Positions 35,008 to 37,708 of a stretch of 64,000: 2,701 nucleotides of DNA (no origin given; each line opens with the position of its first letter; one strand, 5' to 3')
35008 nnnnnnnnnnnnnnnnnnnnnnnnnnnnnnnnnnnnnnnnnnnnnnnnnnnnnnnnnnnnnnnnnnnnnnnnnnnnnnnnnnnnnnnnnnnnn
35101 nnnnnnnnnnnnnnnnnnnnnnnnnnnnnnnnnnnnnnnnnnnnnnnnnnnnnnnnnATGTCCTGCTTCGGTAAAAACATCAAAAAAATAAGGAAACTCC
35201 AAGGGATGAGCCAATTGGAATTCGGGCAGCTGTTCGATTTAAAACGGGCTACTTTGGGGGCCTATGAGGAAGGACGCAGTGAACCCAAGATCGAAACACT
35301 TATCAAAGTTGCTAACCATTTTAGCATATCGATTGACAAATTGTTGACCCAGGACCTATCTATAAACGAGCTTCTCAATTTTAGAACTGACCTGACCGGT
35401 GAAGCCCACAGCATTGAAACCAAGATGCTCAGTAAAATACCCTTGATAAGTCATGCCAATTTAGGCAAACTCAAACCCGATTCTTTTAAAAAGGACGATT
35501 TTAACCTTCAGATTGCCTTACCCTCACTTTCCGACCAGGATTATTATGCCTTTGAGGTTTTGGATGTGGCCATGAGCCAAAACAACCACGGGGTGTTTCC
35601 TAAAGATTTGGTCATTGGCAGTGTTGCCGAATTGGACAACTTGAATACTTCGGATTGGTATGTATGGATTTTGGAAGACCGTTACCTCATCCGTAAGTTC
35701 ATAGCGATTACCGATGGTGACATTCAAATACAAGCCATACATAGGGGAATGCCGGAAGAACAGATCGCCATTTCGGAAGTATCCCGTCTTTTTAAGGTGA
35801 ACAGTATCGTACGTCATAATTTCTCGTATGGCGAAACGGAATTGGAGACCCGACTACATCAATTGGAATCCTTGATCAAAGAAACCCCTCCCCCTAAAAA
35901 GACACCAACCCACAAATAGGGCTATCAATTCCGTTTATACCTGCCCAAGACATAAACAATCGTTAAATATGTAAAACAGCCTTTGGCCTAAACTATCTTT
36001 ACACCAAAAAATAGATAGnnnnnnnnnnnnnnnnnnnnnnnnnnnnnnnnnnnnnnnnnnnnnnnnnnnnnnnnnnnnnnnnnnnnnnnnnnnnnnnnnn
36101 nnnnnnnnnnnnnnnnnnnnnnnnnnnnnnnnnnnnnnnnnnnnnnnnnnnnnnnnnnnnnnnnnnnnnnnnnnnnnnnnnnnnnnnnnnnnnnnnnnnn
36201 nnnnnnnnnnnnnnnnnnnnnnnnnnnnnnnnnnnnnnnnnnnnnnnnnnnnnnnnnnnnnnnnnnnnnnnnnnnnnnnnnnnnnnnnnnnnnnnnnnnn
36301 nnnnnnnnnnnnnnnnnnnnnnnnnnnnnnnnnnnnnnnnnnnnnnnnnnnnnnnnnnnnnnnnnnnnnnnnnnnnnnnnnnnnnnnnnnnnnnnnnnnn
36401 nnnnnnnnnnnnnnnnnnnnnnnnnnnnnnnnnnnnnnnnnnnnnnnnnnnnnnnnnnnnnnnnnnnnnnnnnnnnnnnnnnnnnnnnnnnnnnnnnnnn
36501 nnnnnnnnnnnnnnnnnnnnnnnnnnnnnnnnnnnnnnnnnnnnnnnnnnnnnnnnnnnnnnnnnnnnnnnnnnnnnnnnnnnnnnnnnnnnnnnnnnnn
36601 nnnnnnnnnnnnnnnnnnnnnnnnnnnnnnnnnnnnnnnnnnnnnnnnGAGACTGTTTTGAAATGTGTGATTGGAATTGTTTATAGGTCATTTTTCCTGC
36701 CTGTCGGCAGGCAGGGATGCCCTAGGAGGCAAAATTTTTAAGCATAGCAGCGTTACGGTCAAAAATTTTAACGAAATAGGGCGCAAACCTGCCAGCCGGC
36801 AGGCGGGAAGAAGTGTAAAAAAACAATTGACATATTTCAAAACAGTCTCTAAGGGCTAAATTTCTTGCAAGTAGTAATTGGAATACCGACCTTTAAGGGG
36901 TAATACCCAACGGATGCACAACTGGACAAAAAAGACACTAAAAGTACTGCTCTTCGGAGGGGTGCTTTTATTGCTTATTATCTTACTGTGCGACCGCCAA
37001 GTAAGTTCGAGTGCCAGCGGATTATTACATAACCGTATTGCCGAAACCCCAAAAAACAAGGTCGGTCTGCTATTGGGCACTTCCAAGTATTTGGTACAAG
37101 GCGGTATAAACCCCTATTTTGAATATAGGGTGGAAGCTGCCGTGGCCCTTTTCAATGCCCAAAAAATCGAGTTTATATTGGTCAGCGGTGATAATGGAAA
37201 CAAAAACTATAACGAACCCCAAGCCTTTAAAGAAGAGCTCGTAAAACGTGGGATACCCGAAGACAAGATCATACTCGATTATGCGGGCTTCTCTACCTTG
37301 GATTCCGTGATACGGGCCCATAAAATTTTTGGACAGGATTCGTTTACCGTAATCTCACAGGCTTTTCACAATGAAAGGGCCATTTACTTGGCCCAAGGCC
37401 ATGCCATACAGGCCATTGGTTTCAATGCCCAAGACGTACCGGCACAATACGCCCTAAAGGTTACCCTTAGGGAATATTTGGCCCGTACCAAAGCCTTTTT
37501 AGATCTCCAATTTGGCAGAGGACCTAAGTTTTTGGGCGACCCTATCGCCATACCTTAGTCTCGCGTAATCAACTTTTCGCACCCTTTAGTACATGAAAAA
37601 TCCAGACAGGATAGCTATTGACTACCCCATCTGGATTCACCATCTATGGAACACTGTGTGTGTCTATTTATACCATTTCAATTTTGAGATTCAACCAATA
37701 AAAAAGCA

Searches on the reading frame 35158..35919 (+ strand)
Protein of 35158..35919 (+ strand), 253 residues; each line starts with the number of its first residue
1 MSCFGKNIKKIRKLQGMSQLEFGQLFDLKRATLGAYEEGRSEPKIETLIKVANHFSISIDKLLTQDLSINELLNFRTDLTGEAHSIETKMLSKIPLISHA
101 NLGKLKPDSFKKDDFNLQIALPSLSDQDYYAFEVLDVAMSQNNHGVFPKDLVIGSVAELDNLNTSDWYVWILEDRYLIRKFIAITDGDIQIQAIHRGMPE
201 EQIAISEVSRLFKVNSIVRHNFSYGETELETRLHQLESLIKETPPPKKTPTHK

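Call 3: search_protein_families(library=pfam, proteins=[window:35158-35919:+], max_evalue=0.01)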
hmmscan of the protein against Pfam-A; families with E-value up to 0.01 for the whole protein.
window:35158-35919:+ (253 aa): 3 families
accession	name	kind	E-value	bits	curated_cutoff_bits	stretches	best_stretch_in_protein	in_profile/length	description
PF01381.28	HTH_3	-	2.1e-13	50.5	23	1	8-62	1-55/55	Helix-turn-helix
PF12844.13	HTH_19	-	6e-08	32.9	30.2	1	5-65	1-61/64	Helix-turn-helix domain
PF13443.12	HTH_26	-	0.0053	17.4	22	0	7-63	1-58/63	Cro/C1-type HTH DNA-binding domain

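Call 8: search_protein_families(library=ncbifam, proteins=[window:35158-35919:+], max_evalue=0.1)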
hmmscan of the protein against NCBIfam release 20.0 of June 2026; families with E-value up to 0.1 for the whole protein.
window:35158-35919:+ (253 aa): 12 families
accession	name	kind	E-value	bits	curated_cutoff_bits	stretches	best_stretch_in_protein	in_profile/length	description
NF041951.1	phage_RstR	subfamily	2.2e-13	50.4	80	1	4-68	3-67/108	RstR family transcriptional repressor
NF052239.1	antitox_spr1629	equivalog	2.5e-07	30.1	335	1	4-67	3-66/377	spr1629 family repressor/antitoxin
NF047948.1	male_kill_WMK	equivalog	4.8e-07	29.5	300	1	4-89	163-248/300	WO male-killing family protein Wmk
NF041575.1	antitoxPezA_Strep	equivalog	2.8e-06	27.4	290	1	4-74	2-72/158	type II toxin-antitoxin system antitoxin PezA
TIGR03830.1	CxxCG_CxxCG_HTH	subfamily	1.7e-05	24.6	61.8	1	5-51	67-115/127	type II TA system antitoxin MqsA family protein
NF007408.0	PRK09943.1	equivalog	4.4e-05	23.1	211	1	4-66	8-70/185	HTH-type transcriptional regulator PuuR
NF003162.0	PRK04140.1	equivalog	0.00017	20.7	263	1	5-60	128-183/317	transcriptional regulator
TIGR03070.1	couple_hipB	subfamily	0.0003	20.7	71.65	1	4-55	3-54/58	type II toxin-antitoxin system Y4mF family antitoxin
TIGR00270.2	TIGR00270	equivalog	0.0044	16.8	110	1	4-60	76-132/159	multiprotein bridging factor aMBF1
NF006015.0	PRK08154.1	subfamily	0.0052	16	204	1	4-77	31-105/314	anaerobic benzoate catabolism transcriptional regulator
NF007271.0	PRK09726.1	equivalog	0.022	14.7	79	1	7-59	16-68/88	type II toxin-antitoxin system antitoxin HipB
NF007257.0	PRK09706.1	subfamily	0.03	14.1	101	1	3-63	5-65/135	transcriptional repressor DicA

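Call 9: find_homologous_proteins(query=window:35158-35916:+, max_evalue=0.001)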
Query window:35158-35916:+ (253 aa): 721 proteins with E <= 0.001 among 1342 candidates; the best 120 are listed.
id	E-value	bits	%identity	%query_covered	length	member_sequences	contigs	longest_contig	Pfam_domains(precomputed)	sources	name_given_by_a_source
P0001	1.2e-149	515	92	100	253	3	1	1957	PF12844.14,PF01381.29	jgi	jgi:transcriptional regulator with XRE-family HTH domain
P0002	4.6e-48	182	42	86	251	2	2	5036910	PF12844.14,PF01381.29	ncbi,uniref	ncbi:helix-turn-helix transcriptional regulator [Tenacibaculum sp. 190524A02b]|uniref:helix-turn-hel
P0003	2.0e-46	177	41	95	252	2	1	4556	PF12844.14,PF01381.29,PF13443.13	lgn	-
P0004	4.3e-46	176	41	94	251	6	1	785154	PF12844.14,PF01381.29,PF13443.13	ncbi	-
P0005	5.3e-46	175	41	94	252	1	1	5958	PF12844.14,PF01381.29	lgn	-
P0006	5.8e-46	175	40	94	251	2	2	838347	PF12844.14,PF01381.29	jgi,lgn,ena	-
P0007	9.6e-46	174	44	84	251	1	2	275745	PF12844.14,PF01381.29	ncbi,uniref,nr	ncbi:helix-turn-helix domain-containing protein [uncultured Tenacibaculum sp.]|uniref:helix-turn-hel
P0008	1.4e-45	174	41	94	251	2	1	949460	PF12844.14,PF01381.29,PF13443.13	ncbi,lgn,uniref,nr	ncbi:DNA-binding transcriptional regulator, XRE-family HTH domain [Maribacter sedimenticola]|uniref:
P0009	1.5e-45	174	42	86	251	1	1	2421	PF12844.14,PF01381.29,PF13443.13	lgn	-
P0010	1.8e-45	174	39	94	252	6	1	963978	PF12844.14,PF01381.29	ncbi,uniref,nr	ncbi:helix-turn-helix domain-containing protein [uncultured Aquimarina sp.]|uniref:helix-turn-helix 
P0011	2.4e-45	173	41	94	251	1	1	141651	PF12844.14,PF01381.29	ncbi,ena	-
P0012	2.9e-45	173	46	82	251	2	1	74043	PF12844.14,PF01381.29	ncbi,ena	-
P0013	2.9e-45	173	43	84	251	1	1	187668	PF12844.14,PF01381.29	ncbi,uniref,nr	ncbi:helix-turn-helix domain-containing protein [uncultured Tenacibaculum sp.]|uniref:helix-turn-hel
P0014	3.4e-45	173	43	84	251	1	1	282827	PF12844.14,PF01381.29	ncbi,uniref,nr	ncbi:helix-turn-helix domain-containing protein [uncultured Tenacibaculum sp.]|uniref:helix-turn-hel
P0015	3.8e-45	172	43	86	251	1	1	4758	PF12844.14,PF01381.29,PF13443.13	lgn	-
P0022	9.6e-45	171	37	94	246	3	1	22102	PF12844.14,PF00717.29,PF01381.29,PF13443.13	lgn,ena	-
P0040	7.2e-44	168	40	96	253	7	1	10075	PF12844.14,PF00717.29,PF01381.29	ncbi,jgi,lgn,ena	jgi:transcriptional regulator with XRE-family HTH domain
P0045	1.3e-43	168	38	96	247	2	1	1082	PF12844.14,PF00717.29,PF01381.29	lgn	-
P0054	2.8e-43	166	42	84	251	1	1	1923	PF12844.14,PF00717.29,PF01381.29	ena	-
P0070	6.2e-43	165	44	84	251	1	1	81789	PF12844.14,PF00717.29,PF01381.29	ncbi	-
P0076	7.3e-43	165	38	94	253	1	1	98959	PF12844.14,PF00717.29,PF01381.29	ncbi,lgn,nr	ncbi:MAG: helix-turn-helix domain-containing protein [Flavobacteriaceae bacterium]|nr:helix-turn-hel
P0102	1.9e-42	164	43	84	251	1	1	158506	PF12844.14,PF00717.29,PF01381.29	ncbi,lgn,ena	-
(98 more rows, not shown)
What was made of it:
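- A few family members score weakly against PF00717 (call 9).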

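Call 11: search_solved_structures(query=A1, max_evalue=10, show_alignments=3)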
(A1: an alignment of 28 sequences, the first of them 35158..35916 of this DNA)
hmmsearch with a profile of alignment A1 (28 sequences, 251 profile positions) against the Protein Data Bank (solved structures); distinct sequences matched with E-value up to 10: 30.
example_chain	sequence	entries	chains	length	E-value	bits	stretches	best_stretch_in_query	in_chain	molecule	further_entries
3op9_A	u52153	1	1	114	4.8e-07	33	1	4-78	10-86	Pli0006 protein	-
2p5t_A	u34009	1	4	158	1.1e-06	31.8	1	4-79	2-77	Putative transcriptional regulator PezA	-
2xiu_A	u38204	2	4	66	1.1e-05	28.6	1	6-63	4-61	CYLR2 | CYLR2 SYNONYM CYTOLYSIN REPRESSOR 2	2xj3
1utx_A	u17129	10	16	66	1.4e-05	28.2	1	6-63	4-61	CYLR2 | cytolysin regulator 2 | PUTATIVE TRANSCRIPTION REGULATOR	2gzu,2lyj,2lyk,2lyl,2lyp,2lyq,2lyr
9k3w_A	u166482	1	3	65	6e-05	26.2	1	7-66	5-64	Transcriptional regulator, PbsX family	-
7t8i_A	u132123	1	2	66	0.00014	24.9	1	4-64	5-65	Phage element (ICEBs1)transcriptional regulator (Xre family)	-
1y9q_A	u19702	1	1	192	0.00061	22.9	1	5-55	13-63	transcriptional regulator, HTH_3 family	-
2b5a_A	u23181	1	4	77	0.00097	22.2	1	4-52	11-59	C.BclI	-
1y7y_A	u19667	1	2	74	0.0026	20.8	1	4-57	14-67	C.AhdI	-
2l49_A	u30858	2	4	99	0.012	18.6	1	8-51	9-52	C protein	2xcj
6rnz_A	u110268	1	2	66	0.024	17.6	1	8-63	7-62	HTH-type transcriptional regulator DdrOC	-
2ppx_A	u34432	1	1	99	0.026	17.5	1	8-43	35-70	Uncharacterized protein Atu1735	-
3k2z_A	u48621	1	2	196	0.046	16.7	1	148-224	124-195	LexA repressor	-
6rmq_A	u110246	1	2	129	0.14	15.1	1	8-64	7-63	HTH-type transcriptional regulator DdrOC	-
6rnx_A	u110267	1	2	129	0.14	15.1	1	8-64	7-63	HTH-type transcriptional regulator DdrOC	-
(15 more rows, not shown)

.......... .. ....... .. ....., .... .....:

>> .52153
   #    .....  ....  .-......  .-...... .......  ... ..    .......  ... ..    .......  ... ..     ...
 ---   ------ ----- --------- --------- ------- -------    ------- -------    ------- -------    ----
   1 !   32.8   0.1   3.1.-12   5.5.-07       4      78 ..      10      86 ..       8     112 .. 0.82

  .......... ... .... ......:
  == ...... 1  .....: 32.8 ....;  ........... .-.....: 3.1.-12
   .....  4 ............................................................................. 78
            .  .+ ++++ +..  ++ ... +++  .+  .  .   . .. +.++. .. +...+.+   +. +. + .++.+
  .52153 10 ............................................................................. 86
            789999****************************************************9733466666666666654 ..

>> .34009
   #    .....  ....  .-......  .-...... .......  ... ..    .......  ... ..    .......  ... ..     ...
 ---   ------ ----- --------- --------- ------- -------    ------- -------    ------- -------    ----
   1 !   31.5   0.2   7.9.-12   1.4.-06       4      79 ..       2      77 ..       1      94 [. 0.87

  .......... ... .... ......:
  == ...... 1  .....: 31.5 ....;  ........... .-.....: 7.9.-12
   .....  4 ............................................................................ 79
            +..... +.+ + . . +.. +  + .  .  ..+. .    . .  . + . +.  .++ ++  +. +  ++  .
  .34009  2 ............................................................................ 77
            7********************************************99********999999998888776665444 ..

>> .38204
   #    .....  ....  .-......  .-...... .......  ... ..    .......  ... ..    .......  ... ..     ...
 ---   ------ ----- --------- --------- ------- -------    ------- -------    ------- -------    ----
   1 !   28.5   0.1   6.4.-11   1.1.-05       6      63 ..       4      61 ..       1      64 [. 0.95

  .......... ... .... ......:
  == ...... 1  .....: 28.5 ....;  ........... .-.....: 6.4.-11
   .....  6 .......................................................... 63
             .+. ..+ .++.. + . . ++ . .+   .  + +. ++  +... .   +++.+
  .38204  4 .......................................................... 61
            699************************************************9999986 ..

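Call 12: find_related_loci(query=A1, collection=genome_contigs, flank=10000)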
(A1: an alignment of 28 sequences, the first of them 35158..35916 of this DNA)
Query A1 (253 aa) in genome_contigs; peptide patterns used: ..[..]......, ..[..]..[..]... (x = any residue, [..] = any of these).
387 stretches matched a pattern; 341 encode a relative of the query (tblastn E <= 1e-3); the best 80 are kept; 80 distinct loci.
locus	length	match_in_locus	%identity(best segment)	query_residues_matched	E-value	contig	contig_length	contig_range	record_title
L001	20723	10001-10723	41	1-237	2e-52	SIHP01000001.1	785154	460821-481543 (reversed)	Flavobacteriaceae bacterium strain Hp32 NODE_1_length_785154_cov_45.4347_ID_8984, whole genome shotgun sequence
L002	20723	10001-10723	41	1-237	1e-51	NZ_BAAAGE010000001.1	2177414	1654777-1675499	Aquimarina litoralis strain JCM 15974 sequence01, whole genome shotgun sequence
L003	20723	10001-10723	39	1-237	2e-51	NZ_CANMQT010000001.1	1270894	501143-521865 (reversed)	Uncultured Aquimarina sp. isolate 2-563A-J.fasta NODE_1, whole genome shotgun sequence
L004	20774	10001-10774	40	1-252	2e-51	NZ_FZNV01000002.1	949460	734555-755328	Maribacter sedimenticola strain DSM 19840, whole genome shotgun sequence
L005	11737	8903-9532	46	1-207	5e-51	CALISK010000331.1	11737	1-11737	MAG: uncultured Tenacibaculum sp. isolate R3_Bin_METABAT__240_sub_1 genome assembly, contig: c_000001772626, whole genom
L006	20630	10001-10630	46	1-207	5e-51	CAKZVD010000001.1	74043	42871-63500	MAG: uncultured Tenacibaculum sp. isolate L4_Bin_MAXBIN__095_sub_1 genome assembly, contig: c_000001150637, whole genome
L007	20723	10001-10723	40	1-237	6e-51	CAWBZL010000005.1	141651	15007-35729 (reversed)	MAG: uncultured Flavobacteriaceae bacterium isolate MFD03250.bin.1.112 genome assembly, contig: contig_9256, whole genom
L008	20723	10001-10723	40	1-237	6e-50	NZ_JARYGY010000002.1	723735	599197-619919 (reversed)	Aquimarina sp. 2201CG14-23 contig2, whole genome shotgun sequence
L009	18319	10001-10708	42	1-242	5e-50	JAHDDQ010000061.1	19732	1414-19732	MAG: Tenacibaculum sp. isolate MAG-161 ND_1996, whole genome shotgun sequence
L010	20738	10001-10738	39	1-242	3e-50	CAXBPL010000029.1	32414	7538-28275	MAG TPA_asm: uncultured Polaribacter sp. isolate ERR2762182_binner13_Refined_2 genome assembly, contig: ERZ3422389.1445,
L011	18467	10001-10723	43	1-237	5e-50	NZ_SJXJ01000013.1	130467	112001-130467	Tenacibaculum sp. M341 M341_contig_13, whole genome shotgun sequence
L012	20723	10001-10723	40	1-237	6e-50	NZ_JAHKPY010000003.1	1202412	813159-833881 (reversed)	Zobellia uliginosa strain C3R17 C3R17_C3R17_contig_3, whole genome shotgun sequence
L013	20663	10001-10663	40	1-217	5e-50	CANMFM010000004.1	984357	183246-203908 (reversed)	uncultured Aquimarina sp. isolate 3-198_2.fasta genome assembly, contig: NODE_1, whole genome shotgun sequence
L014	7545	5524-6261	40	1-242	2e-49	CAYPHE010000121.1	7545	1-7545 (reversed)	MAG TPA_asm: uncultured Polaribacter sp. isolate SRP268394_co2_117 genome assembly, contig: NODE_14097_length_7545_cov_2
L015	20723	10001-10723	39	1-237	2e-49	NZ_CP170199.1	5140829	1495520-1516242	Aquimarina sp. SS2-1 chromosome, complete genome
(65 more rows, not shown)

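Call 21: predict_structure(alignment_id=A1)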
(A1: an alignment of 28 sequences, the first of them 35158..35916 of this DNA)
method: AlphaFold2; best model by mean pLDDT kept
length: 253 residues; sequences in the alignment: 28
mean_pLDDT: 79.0   pTM: 0.50
mean pLDDT of the five models: 79.0, 75.3, 75.3, 74.9, 71.9
residues with pLDDT >= 90: 70; 70-90: 118; 50-70: 49; < 50: 16
segments of 3 or more residues with pLDDT < 50: 77-86, 221-226
pLDDT, mean of each block of 10 residues (from residue 1): 88 89 89 90 88 85 87 58 51 84 68 76 75 77 69 91 90 89 91 82 91 84 49 76 64 56
secondary structure, 60 per line:
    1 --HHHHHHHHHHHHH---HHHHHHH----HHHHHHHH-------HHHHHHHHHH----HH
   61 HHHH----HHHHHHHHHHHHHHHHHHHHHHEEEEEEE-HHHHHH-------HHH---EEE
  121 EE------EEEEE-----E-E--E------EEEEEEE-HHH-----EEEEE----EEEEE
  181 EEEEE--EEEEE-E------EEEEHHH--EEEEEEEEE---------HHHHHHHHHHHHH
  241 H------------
elements in order: H3-15 H19-25 H30-37 H45-54 H59-64 H69-90 E91-97 H99-104 E118-122 E129-133 E151-157 E167-171 E176-185 E188-192 E201-204 E210-218 H228-241
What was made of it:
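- On Peptidase S24 self-cleaving proteins (LexA / lambda CI / UmuD): AF2 model (call 21).
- AF2 model, pLDDT 79 (call 21). The ORF is intact and the fold is predicted with fair confidence (call 21).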

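Call 36: search_protein_families(library=padloc, proteins=[window:35158-35919:+], max_evalue=0.001)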
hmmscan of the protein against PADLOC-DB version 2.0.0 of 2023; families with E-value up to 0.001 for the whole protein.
window:35158-35919:+ (253 aa): 10 families
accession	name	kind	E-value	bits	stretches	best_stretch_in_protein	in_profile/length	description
PDLC02926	HTH_VI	-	1.5e-10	39.2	1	4-84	2-81/92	-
PDLC03945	RmrA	-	1.3e-07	29.1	1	4-68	3-67/394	-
PDLC03665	Control_protein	-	5e-07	27.9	1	4-64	9-70/77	control protein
PDLC03951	RmrA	-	7.5e-07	26.4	1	6-80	11-86/400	-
PDLC04142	capH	-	1.5e-06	27.2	1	4-70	7-73/103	capH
PDLC03954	RmrA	-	2e-06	25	1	5-66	12-73/380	-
PDLC03947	RmrA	-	6.2e-05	20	1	4-60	12-68/383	-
PDLC03952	RmrA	-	0.00012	19.1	1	7-60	26-79/395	-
PDLC03944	RmrA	-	0.00024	18.3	1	5-65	8-68/384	-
PDLC03671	Control_protein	-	0.00033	18.8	1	5-67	16-78/84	control protein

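Call 37: find_encoding_contigs(protein=window:35158-35916:+, flank=3000, max_places=4)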
Protein window:35158-35916:+ (253 aa): no gene with exactly this product is on record in the collection.
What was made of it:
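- Tried and rejected: The exact-protein look-up of the window regulator returned no record (call 37).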

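Call 38: find_encoding_contigs(protein=P0001, flank=3000, max_places=4)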
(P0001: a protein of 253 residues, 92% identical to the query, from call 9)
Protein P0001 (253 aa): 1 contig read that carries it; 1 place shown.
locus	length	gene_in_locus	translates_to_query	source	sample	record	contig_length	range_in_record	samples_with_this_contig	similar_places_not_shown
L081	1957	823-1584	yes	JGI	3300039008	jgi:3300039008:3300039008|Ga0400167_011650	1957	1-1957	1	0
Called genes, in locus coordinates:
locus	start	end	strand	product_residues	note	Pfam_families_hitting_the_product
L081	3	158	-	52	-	?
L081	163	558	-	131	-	PF10722:YbjN, PF22550:CesT_Tir_1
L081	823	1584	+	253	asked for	PF01381:HTH_3, PF12844:HTH_19 (weak)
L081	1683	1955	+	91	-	?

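Call 50: find_related_loci(query=A1, collection=metagenome_contigs, flank=3000)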
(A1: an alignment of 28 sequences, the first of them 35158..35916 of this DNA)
Query A1 (253 aa) in metagenome_contigs; peptide patterns used: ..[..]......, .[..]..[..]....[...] (x = any residue, [..] = any of these).
469 stretches matched a pattern; 259 encode a relative of the query (tblastn E <= 1e-3); the best 80 are kept; 80 distinct loci.
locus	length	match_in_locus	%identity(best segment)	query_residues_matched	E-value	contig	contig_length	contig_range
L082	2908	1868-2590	40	1-237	7e-52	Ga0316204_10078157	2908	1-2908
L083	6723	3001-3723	40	1-237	6e-53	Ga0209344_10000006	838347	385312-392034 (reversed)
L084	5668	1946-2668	40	1-237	2e-50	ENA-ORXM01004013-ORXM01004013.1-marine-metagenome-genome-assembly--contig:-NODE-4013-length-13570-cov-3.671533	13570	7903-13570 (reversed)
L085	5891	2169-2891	38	1-237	2e-50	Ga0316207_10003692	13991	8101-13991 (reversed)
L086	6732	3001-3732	41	1-240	4e-50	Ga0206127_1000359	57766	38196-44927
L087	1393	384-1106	39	1-237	1e-51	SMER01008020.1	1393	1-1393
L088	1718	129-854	40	1-241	2e-50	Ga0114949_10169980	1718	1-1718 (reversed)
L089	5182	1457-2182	39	1-238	4e-49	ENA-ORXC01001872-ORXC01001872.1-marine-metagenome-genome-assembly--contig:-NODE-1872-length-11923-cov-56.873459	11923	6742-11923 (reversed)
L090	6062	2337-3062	38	1-238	3e-49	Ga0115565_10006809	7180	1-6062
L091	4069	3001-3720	40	1-236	3e-49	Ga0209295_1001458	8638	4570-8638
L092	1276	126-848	40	1-237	3e-51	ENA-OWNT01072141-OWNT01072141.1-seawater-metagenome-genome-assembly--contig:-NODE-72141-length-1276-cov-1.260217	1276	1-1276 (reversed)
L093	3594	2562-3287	39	1-238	6e-49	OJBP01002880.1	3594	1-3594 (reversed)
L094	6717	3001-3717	39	1-238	5e-49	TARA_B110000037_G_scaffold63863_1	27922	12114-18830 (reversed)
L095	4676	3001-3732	38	1-240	6e-49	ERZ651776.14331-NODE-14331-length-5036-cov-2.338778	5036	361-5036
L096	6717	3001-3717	39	1-238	5e-49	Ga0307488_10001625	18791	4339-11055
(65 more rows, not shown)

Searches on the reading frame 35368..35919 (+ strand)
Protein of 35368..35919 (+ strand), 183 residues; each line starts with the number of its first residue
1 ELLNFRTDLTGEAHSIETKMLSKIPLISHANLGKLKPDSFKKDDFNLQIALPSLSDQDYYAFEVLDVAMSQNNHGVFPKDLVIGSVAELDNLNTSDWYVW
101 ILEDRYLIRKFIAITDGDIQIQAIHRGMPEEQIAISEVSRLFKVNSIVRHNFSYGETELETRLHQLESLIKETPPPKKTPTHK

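Call 7: search_protein_families(library=pfam, proteins=[window:35368-35919:+], max_evalue=10)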
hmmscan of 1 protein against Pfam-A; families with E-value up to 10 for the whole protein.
window:35368-35919:+ (183 aa): 0 families
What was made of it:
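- The window protein has no Pfam S24 hit, even at E=10 (call 7).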

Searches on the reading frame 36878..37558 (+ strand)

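Call 3: search_protein_families(library=pfam, proteins=[window:36878-37558:+], max_evalue=0.01)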
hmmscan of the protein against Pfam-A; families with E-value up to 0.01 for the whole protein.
window:36878-37558:+ (226 aa): 1 family
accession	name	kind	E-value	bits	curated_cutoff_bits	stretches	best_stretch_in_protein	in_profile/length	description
PF02698.23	DUF218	-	1.3e-20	74.2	27.6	1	72-202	10-133/133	DUF218 domain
